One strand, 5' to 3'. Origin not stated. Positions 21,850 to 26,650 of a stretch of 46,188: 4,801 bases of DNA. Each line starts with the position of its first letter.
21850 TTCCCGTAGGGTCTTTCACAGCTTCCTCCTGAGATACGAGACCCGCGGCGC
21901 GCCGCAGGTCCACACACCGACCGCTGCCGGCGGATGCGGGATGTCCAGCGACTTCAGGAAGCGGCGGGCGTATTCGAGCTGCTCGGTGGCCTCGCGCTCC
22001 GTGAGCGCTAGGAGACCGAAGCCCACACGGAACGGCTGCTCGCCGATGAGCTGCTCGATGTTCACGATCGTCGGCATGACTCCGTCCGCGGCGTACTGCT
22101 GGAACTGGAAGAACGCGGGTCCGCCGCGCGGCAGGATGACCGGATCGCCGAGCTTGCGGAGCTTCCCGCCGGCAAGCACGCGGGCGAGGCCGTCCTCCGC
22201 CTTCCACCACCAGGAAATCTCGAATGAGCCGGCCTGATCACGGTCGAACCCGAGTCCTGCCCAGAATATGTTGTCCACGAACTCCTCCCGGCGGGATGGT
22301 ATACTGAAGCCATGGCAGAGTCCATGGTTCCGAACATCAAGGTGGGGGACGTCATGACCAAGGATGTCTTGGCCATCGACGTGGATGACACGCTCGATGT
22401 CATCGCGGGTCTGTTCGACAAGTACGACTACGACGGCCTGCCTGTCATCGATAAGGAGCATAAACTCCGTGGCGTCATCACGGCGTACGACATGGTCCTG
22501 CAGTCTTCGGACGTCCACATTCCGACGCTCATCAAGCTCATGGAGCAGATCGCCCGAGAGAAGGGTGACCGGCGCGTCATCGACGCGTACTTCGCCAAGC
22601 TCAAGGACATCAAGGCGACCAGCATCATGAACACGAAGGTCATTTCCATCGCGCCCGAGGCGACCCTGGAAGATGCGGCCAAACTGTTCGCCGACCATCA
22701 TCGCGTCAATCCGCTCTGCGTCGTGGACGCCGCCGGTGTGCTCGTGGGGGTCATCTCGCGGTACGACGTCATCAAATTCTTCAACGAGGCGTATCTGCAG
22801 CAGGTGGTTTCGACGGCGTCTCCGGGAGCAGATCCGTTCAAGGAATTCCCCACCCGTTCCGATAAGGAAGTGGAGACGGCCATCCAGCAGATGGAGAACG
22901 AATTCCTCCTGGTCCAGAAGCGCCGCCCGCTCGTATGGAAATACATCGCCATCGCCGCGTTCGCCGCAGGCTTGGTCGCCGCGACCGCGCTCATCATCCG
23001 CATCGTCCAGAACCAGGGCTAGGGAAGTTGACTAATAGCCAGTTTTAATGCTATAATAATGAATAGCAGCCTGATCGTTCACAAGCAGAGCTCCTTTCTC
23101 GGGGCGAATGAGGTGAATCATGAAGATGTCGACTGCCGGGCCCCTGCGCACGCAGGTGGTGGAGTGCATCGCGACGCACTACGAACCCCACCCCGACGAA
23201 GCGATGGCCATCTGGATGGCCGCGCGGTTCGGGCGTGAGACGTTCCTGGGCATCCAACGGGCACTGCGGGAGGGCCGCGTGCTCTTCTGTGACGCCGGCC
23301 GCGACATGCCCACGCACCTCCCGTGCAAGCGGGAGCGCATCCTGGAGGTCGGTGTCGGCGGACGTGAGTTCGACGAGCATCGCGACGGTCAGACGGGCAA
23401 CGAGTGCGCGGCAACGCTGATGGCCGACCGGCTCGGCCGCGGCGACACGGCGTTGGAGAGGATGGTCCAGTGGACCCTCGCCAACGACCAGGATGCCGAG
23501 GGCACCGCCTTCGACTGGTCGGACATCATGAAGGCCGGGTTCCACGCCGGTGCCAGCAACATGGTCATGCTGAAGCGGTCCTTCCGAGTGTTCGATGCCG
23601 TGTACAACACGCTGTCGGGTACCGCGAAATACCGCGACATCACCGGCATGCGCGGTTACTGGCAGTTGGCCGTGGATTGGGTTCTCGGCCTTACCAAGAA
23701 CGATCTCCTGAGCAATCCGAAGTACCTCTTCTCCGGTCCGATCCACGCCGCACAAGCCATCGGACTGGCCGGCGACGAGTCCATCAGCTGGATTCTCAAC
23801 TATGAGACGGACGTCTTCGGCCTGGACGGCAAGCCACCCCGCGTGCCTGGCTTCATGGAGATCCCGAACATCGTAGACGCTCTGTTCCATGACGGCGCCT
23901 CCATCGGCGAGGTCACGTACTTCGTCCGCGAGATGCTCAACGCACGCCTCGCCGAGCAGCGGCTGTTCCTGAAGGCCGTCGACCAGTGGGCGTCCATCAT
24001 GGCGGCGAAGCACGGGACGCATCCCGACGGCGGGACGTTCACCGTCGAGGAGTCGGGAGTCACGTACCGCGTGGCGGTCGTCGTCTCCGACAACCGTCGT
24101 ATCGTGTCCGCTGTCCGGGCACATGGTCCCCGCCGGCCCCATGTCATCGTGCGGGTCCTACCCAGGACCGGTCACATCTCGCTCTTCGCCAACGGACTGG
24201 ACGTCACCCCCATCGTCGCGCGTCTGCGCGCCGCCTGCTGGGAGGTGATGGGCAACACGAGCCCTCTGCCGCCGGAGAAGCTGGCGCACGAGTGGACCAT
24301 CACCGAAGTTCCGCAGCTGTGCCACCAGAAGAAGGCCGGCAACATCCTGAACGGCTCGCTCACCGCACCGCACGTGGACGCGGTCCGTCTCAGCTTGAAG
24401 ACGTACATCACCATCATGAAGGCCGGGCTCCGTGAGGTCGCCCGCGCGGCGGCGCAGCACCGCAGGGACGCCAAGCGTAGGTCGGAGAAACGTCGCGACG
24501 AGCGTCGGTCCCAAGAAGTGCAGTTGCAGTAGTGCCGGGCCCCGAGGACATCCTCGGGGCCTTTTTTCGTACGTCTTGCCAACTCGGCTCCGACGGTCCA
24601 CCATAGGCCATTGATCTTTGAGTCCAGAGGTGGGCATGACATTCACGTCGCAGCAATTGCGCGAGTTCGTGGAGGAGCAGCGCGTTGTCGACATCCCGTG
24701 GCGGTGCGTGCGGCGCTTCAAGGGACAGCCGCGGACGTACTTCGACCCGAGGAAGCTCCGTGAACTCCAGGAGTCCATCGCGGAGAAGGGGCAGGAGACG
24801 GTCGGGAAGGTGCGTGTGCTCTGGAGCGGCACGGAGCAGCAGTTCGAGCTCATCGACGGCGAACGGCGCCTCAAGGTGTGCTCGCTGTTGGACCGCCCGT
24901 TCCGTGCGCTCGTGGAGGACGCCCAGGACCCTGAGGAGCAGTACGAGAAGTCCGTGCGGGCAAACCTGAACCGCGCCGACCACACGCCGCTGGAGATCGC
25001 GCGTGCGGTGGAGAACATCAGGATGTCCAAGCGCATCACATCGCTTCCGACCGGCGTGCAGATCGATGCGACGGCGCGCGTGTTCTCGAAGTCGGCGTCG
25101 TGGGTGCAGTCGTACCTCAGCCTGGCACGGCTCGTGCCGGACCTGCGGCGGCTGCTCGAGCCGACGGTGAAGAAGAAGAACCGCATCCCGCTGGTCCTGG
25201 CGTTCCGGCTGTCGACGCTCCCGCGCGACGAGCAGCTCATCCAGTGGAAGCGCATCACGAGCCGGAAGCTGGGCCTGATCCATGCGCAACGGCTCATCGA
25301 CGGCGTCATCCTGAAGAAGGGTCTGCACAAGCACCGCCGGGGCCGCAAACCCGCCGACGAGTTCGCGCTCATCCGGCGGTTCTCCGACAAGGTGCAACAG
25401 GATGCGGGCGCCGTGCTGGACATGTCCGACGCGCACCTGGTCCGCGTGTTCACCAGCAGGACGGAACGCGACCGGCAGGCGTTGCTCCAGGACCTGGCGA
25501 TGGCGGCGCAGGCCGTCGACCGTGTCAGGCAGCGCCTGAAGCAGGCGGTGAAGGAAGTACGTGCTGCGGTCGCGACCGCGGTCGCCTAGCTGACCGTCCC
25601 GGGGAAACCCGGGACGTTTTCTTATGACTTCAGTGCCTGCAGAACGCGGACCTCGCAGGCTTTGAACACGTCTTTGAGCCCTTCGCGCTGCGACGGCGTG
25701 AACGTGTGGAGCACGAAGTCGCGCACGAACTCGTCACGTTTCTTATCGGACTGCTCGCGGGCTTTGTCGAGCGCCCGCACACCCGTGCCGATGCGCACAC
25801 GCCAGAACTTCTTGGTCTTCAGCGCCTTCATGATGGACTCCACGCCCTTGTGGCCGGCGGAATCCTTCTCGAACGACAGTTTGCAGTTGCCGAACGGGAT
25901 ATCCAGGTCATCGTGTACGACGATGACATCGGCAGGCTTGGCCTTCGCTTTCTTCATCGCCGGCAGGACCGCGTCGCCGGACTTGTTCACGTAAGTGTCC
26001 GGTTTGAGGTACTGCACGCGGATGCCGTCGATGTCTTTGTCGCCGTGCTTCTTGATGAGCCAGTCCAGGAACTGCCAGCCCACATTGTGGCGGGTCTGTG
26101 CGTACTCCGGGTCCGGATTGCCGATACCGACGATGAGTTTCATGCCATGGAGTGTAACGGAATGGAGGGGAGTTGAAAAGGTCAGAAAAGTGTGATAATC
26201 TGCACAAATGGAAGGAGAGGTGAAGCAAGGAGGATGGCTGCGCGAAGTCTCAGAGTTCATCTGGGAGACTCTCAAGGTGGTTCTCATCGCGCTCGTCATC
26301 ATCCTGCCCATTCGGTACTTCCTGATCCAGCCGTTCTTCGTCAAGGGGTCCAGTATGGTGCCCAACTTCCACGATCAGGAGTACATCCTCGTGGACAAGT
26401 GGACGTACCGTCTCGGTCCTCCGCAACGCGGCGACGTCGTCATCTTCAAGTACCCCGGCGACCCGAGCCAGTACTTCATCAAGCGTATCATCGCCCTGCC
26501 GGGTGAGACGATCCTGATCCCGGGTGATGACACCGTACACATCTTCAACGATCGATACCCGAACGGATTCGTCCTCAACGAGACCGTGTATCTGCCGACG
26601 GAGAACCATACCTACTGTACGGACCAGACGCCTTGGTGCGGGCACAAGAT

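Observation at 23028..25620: Self-contained two-gene module: 470-aa DHH/MYG1-like protein plus an orphan ParB-fold protein, wedged between housekeeping genes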

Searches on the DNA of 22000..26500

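Call 78: search_rna_families(source=window, start=22000, end=26500, threshold=evalue, max_evalue=1)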
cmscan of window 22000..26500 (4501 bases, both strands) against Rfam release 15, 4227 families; matches with E-value up to 1: 0.
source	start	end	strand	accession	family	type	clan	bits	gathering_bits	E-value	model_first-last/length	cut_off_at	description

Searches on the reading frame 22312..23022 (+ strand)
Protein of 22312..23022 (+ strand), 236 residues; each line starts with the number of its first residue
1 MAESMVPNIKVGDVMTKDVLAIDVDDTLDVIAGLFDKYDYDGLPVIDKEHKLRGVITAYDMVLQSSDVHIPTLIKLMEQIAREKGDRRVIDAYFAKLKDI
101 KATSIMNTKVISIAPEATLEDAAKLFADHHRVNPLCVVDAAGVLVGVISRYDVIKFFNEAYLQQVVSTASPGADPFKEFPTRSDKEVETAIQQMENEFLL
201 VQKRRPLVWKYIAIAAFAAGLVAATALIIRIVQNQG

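Call 4: search_protein_families(library=pfam, proteins=[window:22312-23022:+], max_evalue=1)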
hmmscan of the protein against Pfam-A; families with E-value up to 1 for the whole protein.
window:22312-23022:+ (236 aa): 2 families
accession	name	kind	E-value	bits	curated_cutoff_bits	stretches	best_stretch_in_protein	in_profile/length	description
PF00571.33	CBS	-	1e-26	93.4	24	2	104-157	3-55/57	CBS domain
PF01937.24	ARMT1-like_dom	-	0.11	12.1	25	1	77-199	14-94/311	Damage-control phosphatase ARMT1-like domain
